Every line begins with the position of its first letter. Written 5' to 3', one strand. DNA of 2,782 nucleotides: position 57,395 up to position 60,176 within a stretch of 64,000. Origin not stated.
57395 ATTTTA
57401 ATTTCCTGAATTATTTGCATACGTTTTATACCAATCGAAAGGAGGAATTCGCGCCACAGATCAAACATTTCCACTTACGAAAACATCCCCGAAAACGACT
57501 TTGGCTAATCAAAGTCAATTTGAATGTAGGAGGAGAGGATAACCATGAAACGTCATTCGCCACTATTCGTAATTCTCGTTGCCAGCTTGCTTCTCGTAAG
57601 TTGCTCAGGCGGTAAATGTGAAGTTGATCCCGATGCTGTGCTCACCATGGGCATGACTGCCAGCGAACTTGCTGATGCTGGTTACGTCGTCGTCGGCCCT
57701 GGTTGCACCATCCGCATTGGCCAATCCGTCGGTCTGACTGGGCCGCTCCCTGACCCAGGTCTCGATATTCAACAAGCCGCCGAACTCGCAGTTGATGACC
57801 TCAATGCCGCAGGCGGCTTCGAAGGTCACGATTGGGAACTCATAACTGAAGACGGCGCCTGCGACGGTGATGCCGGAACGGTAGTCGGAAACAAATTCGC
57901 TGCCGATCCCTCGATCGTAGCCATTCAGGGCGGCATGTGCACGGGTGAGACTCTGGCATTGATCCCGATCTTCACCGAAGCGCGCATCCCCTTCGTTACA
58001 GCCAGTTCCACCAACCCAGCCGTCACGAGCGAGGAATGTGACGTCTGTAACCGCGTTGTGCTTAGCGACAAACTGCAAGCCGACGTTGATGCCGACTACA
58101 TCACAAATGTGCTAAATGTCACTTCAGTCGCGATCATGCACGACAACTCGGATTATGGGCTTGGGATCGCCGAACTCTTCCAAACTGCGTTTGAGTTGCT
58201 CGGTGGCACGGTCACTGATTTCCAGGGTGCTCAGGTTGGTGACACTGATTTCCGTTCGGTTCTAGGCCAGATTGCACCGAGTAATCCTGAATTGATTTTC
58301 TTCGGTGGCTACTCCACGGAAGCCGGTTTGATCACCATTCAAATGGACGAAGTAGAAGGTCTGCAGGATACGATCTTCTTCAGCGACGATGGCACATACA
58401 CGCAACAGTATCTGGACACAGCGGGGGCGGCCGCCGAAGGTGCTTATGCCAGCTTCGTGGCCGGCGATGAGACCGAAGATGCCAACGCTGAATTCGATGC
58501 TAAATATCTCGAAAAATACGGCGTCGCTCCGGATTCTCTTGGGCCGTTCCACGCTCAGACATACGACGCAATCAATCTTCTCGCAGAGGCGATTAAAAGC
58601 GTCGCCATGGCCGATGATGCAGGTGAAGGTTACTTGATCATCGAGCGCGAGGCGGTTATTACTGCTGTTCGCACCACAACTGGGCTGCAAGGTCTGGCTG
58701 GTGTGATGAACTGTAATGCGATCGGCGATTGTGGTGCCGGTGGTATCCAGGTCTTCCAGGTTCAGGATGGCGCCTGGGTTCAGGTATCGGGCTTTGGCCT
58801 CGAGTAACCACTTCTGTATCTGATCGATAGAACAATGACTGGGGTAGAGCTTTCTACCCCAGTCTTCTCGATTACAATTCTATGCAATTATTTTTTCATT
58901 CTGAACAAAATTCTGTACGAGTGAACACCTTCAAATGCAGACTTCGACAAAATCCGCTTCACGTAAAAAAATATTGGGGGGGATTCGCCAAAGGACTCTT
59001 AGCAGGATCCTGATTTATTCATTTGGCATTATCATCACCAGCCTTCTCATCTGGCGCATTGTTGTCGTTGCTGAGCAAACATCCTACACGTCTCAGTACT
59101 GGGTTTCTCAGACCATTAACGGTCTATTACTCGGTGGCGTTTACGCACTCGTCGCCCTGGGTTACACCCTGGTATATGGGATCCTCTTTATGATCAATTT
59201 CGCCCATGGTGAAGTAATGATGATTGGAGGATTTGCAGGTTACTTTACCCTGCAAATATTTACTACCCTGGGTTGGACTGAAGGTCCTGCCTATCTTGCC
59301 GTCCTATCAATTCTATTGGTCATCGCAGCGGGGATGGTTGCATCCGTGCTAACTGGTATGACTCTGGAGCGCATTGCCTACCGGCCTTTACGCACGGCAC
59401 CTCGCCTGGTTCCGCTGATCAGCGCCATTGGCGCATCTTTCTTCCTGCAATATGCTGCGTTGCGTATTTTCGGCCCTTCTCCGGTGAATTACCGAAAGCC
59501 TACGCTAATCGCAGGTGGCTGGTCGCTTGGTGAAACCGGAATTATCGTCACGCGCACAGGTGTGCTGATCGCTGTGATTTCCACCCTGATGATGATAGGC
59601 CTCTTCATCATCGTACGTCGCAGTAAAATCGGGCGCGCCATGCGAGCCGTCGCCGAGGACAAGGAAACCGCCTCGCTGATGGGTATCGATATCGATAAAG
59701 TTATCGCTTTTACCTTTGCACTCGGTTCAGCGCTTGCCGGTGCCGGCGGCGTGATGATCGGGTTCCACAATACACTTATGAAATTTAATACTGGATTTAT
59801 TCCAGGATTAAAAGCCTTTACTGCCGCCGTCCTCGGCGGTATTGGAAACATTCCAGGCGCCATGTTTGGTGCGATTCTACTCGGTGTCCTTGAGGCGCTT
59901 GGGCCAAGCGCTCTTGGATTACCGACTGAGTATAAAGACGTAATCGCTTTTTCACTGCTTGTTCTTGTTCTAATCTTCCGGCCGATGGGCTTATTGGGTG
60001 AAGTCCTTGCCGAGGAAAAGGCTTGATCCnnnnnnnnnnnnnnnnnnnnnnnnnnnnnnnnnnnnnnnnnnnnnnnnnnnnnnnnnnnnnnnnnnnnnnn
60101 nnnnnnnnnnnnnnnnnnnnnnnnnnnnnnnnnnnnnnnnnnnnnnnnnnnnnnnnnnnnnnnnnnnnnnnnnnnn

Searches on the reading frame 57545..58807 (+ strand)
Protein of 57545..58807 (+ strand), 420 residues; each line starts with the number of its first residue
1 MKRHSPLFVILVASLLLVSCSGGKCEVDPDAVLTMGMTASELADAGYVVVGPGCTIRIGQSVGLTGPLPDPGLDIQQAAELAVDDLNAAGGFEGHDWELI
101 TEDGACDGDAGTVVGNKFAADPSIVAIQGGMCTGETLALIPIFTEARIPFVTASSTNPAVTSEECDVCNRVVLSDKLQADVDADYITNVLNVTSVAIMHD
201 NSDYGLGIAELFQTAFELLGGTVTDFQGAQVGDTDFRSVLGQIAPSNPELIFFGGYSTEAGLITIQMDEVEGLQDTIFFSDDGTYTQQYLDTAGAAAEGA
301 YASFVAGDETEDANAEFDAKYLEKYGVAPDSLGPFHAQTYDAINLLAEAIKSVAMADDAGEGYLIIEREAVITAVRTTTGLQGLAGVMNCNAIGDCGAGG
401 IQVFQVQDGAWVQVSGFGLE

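Call 9: find_encoding_contigs(protein=window:57545-58807:+, flank=3000, max_places=10)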
Protein window:57545-58807:+ (420 aa): 4 contigs read that carry it; 3 places shown.
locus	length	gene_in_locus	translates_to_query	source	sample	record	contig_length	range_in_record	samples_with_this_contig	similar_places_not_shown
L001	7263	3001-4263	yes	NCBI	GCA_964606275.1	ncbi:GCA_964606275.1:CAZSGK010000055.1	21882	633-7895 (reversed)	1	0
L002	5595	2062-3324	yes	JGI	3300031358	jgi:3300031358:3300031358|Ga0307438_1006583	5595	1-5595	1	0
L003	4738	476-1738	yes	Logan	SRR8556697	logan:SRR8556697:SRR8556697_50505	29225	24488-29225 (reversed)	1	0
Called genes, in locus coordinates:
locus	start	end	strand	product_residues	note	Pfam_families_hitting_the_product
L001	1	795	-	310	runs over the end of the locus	PF01745:IPT (weak), PF01715:IPPT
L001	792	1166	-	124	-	PF08378:NERD (weak), PF02021:UPF0102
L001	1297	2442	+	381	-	PF00994:MoCF_biosynth, PF18146:CinA_KH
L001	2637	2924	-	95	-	-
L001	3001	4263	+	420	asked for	PF13433:Peripla_BP_5 (faint), PF13458:Peripla_BP_6, PF01094:ANF_receptor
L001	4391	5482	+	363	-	PF02653:BPD_transp_2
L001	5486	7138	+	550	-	PF02653:BPD_transp_2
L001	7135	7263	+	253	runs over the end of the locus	?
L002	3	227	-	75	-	?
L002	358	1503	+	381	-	PF00994:MoCF_biosynth, PF18146:CinA_KH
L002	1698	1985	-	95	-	-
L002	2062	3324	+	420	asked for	PF13433:Peripla_BP_5 (faint), PF13458:Peripla_BP_6, PF01094:ANF_receptor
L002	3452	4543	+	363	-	PF02653:BPD_transp_2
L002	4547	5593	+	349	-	?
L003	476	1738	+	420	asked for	PF13433:Peripla_BP_5 (faint), PF13458:Peripla_BP_6, PF01094:ANF_receptor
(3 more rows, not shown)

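Call 11: find_homologous_proteins(query=window:57545-58807:+, max_evalue=1e-30)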
Query window:57545-58807:+ (420 aa): 401 proteins with E <= 1e-30 among 8000 candidates; the best 120 are listed.
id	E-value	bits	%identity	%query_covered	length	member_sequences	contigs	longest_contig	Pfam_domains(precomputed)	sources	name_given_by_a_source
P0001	1.7e-273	925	100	100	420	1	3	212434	PF01094.35,PF13433.13,PF13458.13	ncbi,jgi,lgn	-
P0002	3.8e-235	799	84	100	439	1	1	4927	PF01094.35,PF13433.13,PF13458.13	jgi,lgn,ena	-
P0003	6.7e-228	775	82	100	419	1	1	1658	PF01094.35,PF13433.13,PF13458.13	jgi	jgi:branched-chain amino acid transport system substrate-binding protein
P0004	1.5e-223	760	87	93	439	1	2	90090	PF01094.35,PF13433.13,PF13458.13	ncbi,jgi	-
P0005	9.3e-223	758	81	100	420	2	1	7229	PF01094.35,PF13433.13,PF13458.13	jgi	jgi:branched-chain amino acid transport system substrate-binding protein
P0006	4.2e-212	723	78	100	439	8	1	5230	PF01094.35,PF13433.13,PF13458.13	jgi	jgi:branched-chain amino acid transport system substrate-binding protein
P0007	3.0e-211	720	84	93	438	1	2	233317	PF01094.35,PF13433.13,PF13458.13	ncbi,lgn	-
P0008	1.5e-210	718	84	92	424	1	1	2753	PF01094.35,PF13433.13,PF13458.13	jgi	jgi:branched-chain amino acid transport system substrate-binding protein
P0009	4.6e-207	706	81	92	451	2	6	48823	PF01094.35,PF13433.13,PF13458.13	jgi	jgi:branched-chain amino acid transport system substrate-binding protein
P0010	1.4e-205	701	81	92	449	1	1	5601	PF01094.35,PF13433.13,PF13458.13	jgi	jgi:branched-chain amino acid transport system substrate-binding protein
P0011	3.9e-205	700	83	92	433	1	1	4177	PF01094.35,PF13433.13,PF13458.13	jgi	jgi:branched-chain amino acid transport system substrate-binding protein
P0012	7.9e-203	692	80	92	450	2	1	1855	PF01094.35,PF13433.13,PF13458.13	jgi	jgi:branched-chain amino acid transport system substrate-binding protein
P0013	1.0e-202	692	74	100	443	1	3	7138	PF01094.35,PF13433.13,PF13458.13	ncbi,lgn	-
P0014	1.5e-202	691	74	100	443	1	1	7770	PF01094.35,PF13433.13,PF13458.13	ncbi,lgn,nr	ncbi:MAG: branched-chain amino acid ABC transporter substrate-binding protein [Anaerolineales bacter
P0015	4.2e-202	690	73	100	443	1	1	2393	PF01094.35,PF13433.13,PF13458.13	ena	-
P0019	2.3e-200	684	80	92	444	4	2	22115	PF01094.35,PF13433.13,PF13458.13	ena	-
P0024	2.4e-198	677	78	93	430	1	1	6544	PF01094.35,PF13433.13,PF13458.13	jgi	jgi:branched-chain amino acid transport system substrate-binding protein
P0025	6.0e-198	676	79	92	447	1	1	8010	PF01094.35,PF13433.13,PF13458.13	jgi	-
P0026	1.1e-197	675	78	92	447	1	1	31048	PF01094.35,PF13433.13,PF13458.13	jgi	-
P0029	4.0e-195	667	78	92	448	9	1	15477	PF01094.35,PF13433.13,PF13458.13,PF04886.17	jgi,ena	-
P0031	1.1e-191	655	78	92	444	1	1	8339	PF01094.35,PF13433.13,PF13458.13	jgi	jgi:branched-chain amino acid transport system substrate-binding protein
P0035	5.3e-172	591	70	92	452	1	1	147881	PF01094.35,PF13433.13,PF13458.13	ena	-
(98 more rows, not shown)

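Call 13: find_related_loci(query=A1, collection=genome_contigs, flank=3000)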
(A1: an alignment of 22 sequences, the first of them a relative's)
Query A1 (420 aa) in genome_contigs; peptide patterns used: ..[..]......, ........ (x = any residue, [..] = any of these).
529 stretches matched a pattern; 21 encode a relative of the query (tblastn E <= 1e-3); 21 distinct loci.
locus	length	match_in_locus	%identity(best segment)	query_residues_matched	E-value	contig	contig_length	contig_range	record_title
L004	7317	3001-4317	79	1-420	0e+0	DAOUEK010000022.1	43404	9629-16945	MAG TPA_asm: Anaerolineales bacterium isolate N6_271 k139_1268001, whole genome shotgun sequence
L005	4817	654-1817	87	32-420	0e+0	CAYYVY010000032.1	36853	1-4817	MAG TPA_asm: uncultured Anaerolineaceae bacterium isolate SRP214966_co2_133 genome assembly, contig: NODE_1259_length_36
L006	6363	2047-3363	77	1-420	0e+0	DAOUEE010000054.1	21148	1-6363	MAG TPA_asm: Anaerolineales bacterium isolate N4_180 k133_1412796, whole genome shotgun sequence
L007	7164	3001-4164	84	32-420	0e+0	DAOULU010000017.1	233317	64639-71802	MAG TPA_asm: Anaerolineales bacterium isolate W31_54 k127_975621, whole genome shotgun sequence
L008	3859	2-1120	69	47-420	0e+0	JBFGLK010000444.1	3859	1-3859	MAG: Candidatus Promineifilaceae bacterium isolate Mix_sand03.2021.01.D.81 k141_1997008_length_3859_cov_11.0000, whole g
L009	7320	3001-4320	62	1-420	6e-174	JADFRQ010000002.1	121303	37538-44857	MAG: Chloroflexota bacterium isolate B88T1L10 B88T1L10_NODE35, whole genome shotgun sequence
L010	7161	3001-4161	67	33-420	4e-173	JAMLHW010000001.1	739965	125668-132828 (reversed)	MAG: Anaerolineae bacterium isolate ACE_NR_CHLO5 ACE_NR_CHLO5_1, whole genome shotgun sequence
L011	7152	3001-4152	66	36-420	3e-171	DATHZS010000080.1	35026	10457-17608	MAG TPA_asm: Anaerolineales bacterium isolate SMAG_U16244 k141_234392, whole genome shotgun sequence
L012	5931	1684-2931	62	1-420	5e-168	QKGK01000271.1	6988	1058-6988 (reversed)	MAG: Chloroflexi bacterium isolate SZUA-526 scaffold_46661, whole genome shotgun sequence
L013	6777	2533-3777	65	12-420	3e-167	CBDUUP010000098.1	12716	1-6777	MAG TPA_asm: uncultured Anaerolineales bacterium isolate SRR22302368_binner13_Refined_76 genome assembly, contig: ERZ257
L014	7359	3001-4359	57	1-420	7e-163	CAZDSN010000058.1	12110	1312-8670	MAG TPA_asm: uncultured Ardenticatenaceae bacterium isolate SRP173033_co1_193 genome assembly, contig: NODE_11560_length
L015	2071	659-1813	63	33-418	3e-174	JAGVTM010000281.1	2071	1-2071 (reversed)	MAG: Chloroflexota bacterium isolate THP_Bin_29 THP_Bin_29_scaffold_25745, whole genome shotgun sequence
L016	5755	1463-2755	59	2-420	7e-153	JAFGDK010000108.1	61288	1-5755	MAG: Anaerolineales bacterium isolate Zod_Metabat.1173 k87_9989322, whole genome shotgun sequence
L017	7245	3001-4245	63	7-420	9e-157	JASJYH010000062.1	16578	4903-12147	MAG: Anaerolineae bacterium isolate MT_MAG13 NODE_62_length_16578_cov_4.347191, whole genome shotgun sequence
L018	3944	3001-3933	67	1-309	1e-131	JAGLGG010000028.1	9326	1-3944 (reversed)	MAG: Anaerolineales bacterium isolate RS_10_26 ROV157_10.bin.26.fa_28, whole genome shotgun sequence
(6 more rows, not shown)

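Call 23: find_encoding_contigs(protein=P0009, flank=1500, max_places=6)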
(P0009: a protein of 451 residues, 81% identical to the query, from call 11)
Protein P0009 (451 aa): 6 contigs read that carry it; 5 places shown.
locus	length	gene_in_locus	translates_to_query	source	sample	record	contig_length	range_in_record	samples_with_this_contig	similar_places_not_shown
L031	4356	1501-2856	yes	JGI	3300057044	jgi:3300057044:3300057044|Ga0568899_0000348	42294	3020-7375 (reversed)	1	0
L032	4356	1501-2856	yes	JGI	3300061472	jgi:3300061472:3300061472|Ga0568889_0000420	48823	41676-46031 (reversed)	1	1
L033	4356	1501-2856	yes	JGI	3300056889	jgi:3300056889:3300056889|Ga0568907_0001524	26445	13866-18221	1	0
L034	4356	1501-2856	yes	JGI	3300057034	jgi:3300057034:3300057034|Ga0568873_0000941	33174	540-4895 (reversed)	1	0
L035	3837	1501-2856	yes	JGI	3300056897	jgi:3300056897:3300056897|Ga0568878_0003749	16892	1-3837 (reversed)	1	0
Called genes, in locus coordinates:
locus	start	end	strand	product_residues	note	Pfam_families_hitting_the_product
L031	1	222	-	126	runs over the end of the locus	PF08378:NERD (weak), PF02021:UPF0102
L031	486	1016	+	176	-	PF00027:cNMP_binding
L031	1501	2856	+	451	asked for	PF13433:Peripla_BP_5 (faint), PF13458:Peripla_BP_6, PF01094:ANF_receptor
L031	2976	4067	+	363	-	PF02653:BPD_transp_2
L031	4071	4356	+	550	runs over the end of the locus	PF02653:BPD_transp_2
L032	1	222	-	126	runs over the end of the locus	PF08378:NERD (weak), PF02021:UPF0102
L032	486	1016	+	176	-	PF00027:cNMP_binding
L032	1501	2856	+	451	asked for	PF13433:Peripla_BP_5 (faint), PF13458:Peripla_BP_6, PF01094:ANF_receptor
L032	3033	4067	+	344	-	PF02653:BPD_transp_2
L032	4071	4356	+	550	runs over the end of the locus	PF02653:BPD_transp_2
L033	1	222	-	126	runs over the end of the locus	PF08378:NERD (weak), PF02021:UPF0102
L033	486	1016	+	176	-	PF00027:cNMP_binding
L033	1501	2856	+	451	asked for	PF13433:Peripla_BP_5 (faint), PF13458:Peripla_BP_6, PF01094:ANF_receptor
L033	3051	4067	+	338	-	PF02653:BPD_transp_2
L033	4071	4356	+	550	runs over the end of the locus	PF02653:BPD_transp_2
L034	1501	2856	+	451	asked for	PF13433:Peripla_BP_5 (faint), PF13458:Peripla_BP_6, PF01094:ANF_receptor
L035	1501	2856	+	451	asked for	PF13433:Peripla_BP_5 (faint), PF13458:Peripla_BP_6, PF01094:ANF_receptor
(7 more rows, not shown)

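Call 24: find_encoding_contigs(protein=P0026, flank=1500, max_places=4)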
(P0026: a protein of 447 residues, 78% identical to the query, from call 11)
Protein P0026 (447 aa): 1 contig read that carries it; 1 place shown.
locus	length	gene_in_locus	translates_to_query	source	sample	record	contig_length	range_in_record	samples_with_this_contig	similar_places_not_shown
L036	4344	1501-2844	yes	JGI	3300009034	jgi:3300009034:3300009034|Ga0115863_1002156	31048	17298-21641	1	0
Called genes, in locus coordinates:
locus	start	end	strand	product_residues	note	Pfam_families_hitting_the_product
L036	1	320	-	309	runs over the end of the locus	PF01715:IPPT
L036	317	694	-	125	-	PF08378:NERD (weak), PF02021:UPF0102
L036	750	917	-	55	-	-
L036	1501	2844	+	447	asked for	PF13433:Peripla_BP_5 (faint), PF13458:Peripla_BP_6, PF01094:ANF_receptor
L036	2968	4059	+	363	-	PF02653:BPD_transp_2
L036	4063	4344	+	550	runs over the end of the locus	PF02653:BPD_transp_2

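Call 27: find_encoding_contigs(protein=P0019, flank=1200, max_places=3)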
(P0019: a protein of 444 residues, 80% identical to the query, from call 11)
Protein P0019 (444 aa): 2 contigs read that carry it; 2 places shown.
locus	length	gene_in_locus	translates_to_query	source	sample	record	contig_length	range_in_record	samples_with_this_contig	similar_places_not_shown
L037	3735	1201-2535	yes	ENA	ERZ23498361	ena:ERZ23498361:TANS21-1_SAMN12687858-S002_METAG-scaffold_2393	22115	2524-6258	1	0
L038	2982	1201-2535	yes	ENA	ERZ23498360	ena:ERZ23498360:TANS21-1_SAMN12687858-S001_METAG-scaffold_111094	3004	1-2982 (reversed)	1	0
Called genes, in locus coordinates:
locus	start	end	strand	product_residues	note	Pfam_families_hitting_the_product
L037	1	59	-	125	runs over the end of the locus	PF02021:UPF0102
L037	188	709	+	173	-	PF00027:cNMP_binding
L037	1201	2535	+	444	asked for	PF13433:Peripla_BP_5 (faint), PF13458:Peripla_BP_6, PF01094:ANF_receptor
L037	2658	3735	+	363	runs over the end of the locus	PF02653:BPD_transp_2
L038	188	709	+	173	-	PF00027:cNMP_binding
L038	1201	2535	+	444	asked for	PF13433:Peripla_BP_5 (faint), PF13458:Peripla_BP_6, PF01094:ANF_receptor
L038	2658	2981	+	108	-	?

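Call 28: find_encoding_contigs(protein=P0029, flank=1200, max_places=3)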
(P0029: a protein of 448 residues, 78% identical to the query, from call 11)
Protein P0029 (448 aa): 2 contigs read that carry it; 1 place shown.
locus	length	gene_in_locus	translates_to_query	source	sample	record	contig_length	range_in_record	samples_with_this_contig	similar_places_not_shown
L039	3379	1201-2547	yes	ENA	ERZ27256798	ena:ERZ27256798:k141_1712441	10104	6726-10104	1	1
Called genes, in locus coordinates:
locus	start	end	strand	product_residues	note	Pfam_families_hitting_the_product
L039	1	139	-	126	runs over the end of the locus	PF02021:UPF0102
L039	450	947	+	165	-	PF00027:cNMP_binding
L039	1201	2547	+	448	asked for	PF04886:PT (weak), PF13458:Peripla_BP_6, PF13433:Peripla_BP_5 (faint), PF01094:ANF_receptor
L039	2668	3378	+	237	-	?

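Call 29: find_encoding_contigs(protein=P0035, flank=1200, max_places=3)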
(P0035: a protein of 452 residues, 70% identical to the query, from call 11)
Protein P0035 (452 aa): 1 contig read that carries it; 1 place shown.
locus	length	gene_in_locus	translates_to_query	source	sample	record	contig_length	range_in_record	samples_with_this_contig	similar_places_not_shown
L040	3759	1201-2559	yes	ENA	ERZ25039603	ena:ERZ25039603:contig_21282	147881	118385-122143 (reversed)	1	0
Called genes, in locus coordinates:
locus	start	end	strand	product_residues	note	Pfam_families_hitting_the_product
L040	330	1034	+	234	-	PF01895:PhoU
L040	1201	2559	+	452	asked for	PF13433:Peripla_BP_5 (faint), PF13458:Peripla_BP_6, PF01094:ANF_receptor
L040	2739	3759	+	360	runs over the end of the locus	PF02653:BPD_transp_2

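Call 30: find_encoding_contigs(protein=P0006, flank=1200, max_places=3)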
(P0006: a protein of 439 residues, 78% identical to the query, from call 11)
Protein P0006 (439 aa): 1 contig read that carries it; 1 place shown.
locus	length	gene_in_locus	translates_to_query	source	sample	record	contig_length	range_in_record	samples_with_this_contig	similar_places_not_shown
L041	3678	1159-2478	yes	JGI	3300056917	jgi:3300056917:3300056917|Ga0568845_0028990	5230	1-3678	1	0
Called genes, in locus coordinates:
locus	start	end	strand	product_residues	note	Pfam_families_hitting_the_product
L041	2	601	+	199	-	?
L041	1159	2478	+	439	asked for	PF13433:Peripla_BP_5, PF13458:Peripla_BP_6, PF01094:ANF_receptor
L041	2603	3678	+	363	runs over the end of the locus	PF02653:BPD_transp_2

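Call 38: find_encoding_contigs(protein=P0010, flank=1200, max_places=3)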
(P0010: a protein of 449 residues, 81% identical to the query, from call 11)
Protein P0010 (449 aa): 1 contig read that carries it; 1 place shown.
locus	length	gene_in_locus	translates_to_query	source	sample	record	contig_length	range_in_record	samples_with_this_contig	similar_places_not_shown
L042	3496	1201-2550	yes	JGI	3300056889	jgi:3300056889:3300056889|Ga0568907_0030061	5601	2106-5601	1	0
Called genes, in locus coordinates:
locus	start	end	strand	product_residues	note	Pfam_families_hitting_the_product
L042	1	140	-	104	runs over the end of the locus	PF02021:UPF0102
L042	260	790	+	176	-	PF00027:cNMP_binding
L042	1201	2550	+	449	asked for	PF13458:Peripla_BP_6, PF13433:Peripla_BP_5, PF01094:ANF_receptor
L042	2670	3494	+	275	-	?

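Call 39: find_encoding_contigs(protein=P0025, flank=1200, max_places=3)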
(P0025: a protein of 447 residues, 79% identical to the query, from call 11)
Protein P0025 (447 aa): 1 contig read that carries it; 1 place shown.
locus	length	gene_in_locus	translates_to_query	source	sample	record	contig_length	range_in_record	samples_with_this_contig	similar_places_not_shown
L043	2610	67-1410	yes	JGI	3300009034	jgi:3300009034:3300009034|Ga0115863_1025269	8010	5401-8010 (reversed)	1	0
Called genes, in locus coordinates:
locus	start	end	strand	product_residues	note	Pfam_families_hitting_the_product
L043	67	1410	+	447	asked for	PF13433:Peripla_BP_5 (faint), PF13458:Peripla_BP_6, PF01094:ANF_receptor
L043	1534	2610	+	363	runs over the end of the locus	PF02653:BPD_transp_2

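Call 40: find_encoding_contigs(protein=P0031, flank=1200, max_places=3)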
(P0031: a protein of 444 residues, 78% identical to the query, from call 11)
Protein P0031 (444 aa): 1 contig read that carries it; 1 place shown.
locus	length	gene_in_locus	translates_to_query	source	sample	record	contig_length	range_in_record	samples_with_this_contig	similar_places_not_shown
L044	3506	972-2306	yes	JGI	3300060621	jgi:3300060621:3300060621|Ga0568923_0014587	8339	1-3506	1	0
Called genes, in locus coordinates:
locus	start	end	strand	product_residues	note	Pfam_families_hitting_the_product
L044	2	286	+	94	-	?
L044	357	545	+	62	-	-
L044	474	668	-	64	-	-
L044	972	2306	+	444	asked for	PF13433:Peripla_BP_5, PF13458:Peripla_BP_6, PF01094:ANF_receptor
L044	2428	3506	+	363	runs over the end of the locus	PF02653:BPD_transp_2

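Call 41: find_encoding_contigs(protein=P0024, flank=1200, max_places=3)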
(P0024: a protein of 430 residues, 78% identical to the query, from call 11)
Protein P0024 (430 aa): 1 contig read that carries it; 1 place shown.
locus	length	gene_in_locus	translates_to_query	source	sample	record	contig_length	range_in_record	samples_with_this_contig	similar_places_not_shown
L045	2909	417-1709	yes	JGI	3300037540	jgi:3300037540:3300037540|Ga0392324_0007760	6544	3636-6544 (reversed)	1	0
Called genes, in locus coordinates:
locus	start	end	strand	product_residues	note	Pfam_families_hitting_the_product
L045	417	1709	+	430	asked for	PF13433:Peripla_BP_5 (faint), PF13458:Peripla_BP_6, PF01094:ANF_receptor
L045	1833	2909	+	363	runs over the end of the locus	PF02653:BPD_transp_2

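Call 63: search_protein_families(library=ncbifam, proteins=[window:57545-58807:+], max_evalue=0.00001)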
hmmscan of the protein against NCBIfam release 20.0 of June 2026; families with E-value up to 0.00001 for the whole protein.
window:57545-58807:+ (420 aa): 2 families
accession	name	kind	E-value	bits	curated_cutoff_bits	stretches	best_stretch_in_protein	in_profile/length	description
NF011933.0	PRK15404.1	subfamily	1.8e-43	149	477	1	54-358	25-323/370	high-affinity branched-chain amino acid ABC transporter substrate-binding protein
TIGR03407.1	urea_ABC_UrtA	exception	9.9e-07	28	492.75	1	64-146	9-91/361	urea ABC transporter substrate-binding protein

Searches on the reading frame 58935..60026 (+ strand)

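Call 63: search_protein_families(library=ncbifam, proteins=[window:58935-60026:+], max_evalue=0.00001)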
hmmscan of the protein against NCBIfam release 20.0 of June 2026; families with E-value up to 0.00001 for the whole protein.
window:58935-60026:+ (363 aa): 9 families
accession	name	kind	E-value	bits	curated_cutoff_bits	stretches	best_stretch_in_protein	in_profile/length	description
NF008011.0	PRK10740.1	equivalog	1.1e-74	251.9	379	1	54-357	6-303/308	high-affinity branched-chain amino acid ABC transporter permease LivH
TIGR03409.1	urea_trans_UrtB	equivalog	2e-45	155.7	250.3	1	58-354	2-286/291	urea ABC transporter permease subunit UrtB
TIGR03622.1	urea_t_UrtB_arc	equivalog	1.3e-19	70.6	374.25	1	71-352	15-275/284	urea ABC transporter, permease protein UrtB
NF040906.3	GguB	equivalog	1.6e-09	37.5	450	1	212-345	227-365/375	multiple monosaccharide ABC transporter permease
NF008450.0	PRK11301.1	subfamily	1.2e-08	34.9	366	1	213-354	266-406/418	high-affinity branched-chain amino acid ABC transporter permease LivM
NF011961.0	PRK15432.1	equivalog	2.8e-07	30.1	388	1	217-348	168-303/344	autoinducer 2 ABC transporter permease LsrC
TIGR03408.1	urea_trans_UrtC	equivalog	4.5e-07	29.9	296.2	1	212-355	168-312/313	urea ABC transporter permease subunit UrtC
TIGR03727.1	urea_t_UrtC_arc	equivalog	1.2e-06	27.7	575.55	1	215-355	202-339/369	urea ABC transporter, permease protein UrtC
NF007067.0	PRK09512.1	equivalog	4.5e-06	26.1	398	1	215-345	178-314/321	ribose ABC transporter permease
